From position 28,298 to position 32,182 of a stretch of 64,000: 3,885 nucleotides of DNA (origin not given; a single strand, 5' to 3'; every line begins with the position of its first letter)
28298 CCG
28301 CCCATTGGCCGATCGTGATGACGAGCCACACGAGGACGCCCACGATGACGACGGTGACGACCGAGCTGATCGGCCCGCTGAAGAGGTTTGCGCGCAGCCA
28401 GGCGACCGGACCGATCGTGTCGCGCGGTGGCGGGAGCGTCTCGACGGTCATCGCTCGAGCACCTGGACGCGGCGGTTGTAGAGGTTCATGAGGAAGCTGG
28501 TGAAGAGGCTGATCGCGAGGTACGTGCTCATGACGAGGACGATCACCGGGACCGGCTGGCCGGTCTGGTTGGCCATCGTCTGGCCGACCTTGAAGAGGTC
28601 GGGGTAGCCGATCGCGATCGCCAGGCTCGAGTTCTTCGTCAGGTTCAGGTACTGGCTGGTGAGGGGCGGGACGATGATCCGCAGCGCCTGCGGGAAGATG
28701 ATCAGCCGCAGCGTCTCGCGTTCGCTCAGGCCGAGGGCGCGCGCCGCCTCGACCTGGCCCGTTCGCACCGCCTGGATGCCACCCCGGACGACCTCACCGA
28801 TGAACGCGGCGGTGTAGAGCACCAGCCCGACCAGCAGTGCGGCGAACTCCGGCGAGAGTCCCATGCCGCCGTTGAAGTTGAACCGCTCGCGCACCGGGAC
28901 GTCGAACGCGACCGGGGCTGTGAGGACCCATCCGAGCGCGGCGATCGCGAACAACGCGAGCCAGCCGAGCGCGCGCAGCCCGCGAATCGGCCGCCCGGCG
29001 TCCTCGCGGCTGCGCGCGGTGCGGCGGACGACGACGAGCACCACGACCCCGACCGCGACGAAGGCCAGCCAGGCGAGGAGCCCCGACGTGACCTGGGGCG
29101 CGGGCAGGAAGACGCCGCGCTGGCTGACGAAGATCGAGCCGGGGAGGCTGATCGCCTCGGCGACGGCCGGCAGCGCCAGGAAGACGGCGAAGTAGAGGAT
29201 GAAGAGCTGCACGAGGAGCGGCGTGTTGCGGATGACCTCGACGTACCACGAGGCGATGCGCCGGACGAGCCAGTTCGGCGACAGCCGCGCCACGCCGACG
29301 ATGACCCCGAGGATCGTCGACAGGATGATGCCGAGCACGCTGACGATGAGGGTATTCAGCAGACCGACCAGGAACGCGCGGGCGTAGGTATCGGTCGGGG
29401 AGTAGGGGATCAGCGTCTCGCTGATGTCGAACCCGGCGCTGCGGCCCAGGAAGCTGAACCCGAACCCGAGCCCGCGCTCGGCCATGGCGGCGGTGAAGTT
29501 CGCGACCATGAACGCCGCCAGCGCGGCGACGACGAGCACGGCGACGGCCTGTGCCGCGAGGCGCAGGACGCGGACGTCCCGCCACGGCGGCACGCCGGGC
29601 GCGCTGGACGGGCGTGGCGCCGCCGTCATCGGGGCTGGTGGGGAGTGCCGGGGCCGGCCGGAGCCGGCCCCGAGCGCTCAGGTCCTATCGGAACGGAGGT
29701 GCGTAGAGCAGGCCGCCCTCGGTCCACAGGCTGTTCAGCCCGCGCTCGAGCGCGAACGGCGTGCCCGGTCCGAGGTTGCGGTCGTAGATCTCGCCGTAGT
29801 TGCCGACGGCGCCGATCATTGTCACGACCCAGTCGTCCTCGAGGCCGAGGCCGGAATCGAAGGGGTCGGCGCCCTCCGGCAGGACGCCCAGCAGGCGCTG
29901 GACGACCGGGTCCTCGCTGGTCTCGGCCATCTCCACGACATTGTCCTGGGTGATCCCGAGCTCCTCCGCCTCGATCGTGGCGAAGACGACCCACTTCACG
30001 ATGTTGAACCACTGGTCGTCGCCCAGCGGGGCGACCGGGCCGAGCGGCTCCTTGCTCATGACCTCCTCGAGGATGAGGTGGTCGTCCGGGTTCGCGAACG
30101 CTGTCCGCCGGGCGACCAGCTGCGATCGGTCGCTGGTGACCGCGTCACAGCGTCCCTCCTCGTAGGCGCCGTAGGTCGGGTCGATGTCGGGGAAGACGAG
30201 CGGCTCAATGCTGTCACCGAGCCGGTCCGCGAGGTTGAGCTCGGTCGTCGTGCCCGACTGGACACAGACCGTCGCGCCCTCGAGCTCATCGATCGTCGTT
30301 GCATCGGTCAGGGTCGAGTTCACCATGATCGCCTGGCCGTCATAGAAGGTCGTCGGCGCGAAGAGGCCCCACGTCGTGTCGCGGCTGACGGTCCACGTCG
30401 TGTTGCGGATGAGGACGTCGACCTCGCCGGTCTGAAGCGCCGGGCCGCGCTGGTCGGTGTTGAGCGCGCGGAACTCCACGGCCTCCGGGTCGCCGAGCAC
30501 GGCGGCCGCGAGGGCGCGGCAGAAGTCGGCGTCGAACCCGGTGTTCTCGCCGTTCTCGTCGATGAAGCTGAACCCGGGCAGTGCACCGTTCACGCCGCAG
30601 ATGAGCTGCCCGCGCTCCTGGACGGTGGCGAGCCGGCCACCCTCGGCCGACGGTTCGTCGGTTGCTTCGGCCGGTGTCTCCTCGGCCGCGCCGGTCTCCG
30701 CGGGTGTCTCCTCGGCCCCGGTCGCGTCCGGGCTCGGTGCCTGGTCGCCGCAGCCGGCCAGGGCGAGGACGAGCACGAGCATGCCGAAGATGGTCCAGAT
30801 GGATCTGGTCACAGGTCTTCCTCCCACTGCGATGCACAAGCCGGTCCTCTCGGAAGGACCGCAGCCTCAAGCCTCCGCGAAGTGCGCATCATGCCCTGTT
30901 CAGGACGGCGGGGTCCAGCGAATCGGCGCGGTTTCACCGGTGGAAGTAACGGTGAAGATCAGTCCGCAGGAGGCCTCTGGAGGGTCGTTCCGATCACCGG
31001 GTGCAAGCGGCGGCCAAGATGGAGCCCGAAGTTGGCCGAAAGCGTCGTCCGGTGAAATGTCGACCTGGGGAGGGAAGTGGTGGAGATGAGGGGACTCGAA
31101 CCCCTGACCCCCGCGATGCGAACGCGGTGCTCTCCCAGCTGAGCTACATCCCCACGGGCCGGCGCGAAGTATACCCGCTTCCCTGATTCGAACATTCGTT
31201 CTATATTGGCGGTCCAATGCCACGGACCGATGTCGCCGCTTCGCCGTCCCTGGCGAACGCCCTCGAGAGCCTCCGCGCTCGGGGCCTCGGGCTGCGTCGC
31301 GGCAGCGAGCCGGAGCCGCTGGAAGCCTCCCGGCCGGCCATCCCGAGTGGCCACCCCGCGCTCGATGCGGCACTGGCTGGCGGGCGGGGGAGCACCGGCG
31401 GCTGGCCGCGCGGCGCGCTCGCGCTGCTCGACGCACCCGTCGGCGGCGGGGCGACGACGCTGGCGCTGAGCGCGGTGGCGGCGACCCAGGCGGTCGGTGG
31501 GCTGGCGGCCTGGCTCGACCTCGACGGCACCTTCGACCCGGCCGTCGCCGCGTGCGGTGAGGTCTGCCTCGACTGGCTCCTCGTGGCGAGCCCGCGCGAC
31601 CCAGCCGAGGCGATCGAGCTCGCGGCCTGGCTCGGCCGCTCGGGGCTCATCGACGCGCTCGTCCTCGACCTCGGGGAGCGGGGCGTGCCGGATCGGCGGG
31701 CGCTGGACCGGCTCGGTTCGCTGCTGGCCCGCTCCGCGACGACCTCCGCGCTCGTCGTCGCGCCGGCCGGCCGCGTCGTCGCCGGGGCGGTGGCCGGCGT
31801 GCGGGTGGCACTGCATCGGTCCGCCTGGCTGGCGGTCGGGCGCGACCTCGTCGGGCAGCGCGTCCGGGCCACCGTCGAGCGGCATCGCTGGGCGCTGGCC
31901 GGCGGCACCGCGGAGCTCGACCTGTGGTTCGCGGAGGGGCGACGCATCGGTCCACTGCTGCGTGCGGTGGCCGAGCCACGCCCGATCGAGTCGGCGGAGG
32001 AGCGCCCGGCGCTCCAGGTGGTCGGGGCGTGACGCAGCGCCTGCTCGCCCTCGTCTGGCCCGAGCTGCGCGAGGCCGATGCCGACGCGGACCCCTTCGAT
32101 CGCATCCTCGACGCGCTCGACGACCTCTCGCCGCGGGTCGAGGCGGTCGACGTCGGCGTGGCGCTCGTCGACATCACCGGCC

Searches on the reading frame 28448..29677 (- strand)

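Call 63: search_protein_families(library=pfam, proteins=[window:28448-29677:-], max_evalue=0.001)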
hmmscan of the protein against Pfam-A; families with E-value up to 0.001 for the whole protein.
window:28448-29677:- (409 aa): 1 family
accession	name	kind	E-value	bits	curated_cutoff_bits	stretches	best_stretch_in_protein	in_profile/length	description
PF00528.27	BPD_transp_1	-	4.4e-19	69.3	26.4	1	268-405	45-183/184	Binding-protein-dependent transport system inner membrane component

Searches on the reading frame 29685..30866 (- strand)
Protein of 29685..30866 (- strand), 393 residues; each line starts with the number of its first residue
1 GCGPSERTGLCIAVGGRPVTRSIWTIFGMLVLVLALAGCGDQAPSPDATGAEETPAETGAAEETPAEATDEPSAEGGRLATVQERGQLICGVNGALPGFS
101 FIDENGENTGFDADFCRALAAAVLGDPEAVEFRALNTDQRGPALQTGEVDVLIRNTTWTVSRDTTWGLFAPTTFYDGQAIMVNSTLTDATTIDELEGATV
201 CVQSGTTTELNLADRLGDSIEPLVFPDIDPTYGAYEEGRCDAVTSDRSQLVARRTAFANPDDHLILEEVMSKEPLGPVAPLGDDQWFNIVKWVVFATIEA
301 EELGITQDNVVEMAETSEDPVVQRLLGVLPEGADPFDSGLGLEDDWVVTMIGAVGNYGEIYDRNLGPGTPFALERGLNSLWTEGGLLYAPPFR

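Call 63: search_protein_families(library=pfam, proteins=[window:29685-30866:-], max_evalue=0.001)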
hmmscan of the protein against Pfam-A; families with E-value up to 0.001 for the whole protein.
window:29685-30866:- (393 aa): 1 family
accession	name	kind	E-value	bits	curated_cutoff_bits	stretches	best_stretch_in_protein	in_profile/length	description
PF00497.25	SBP_bac_3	-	1.2e-15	57.9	26.4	1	88-208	1-98/132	Bacterial extracellular solute-binding proteins, family 3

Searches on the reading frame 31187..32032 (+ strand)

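Call 63: search_protein_families(library=pfam, proteins=[window:31187-32032:+], max_evalue=0.001)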
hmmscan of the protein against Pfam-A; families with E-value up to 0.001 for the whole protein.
window:31187-32032:+ (281 aa): 1 family
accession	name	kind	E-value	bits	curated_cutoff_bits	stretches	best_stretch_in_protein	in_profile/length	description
PF00154.27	RecA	-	1.9e-16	60.8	27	1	51-162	32-138/262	recA bacterial DNA recombination protein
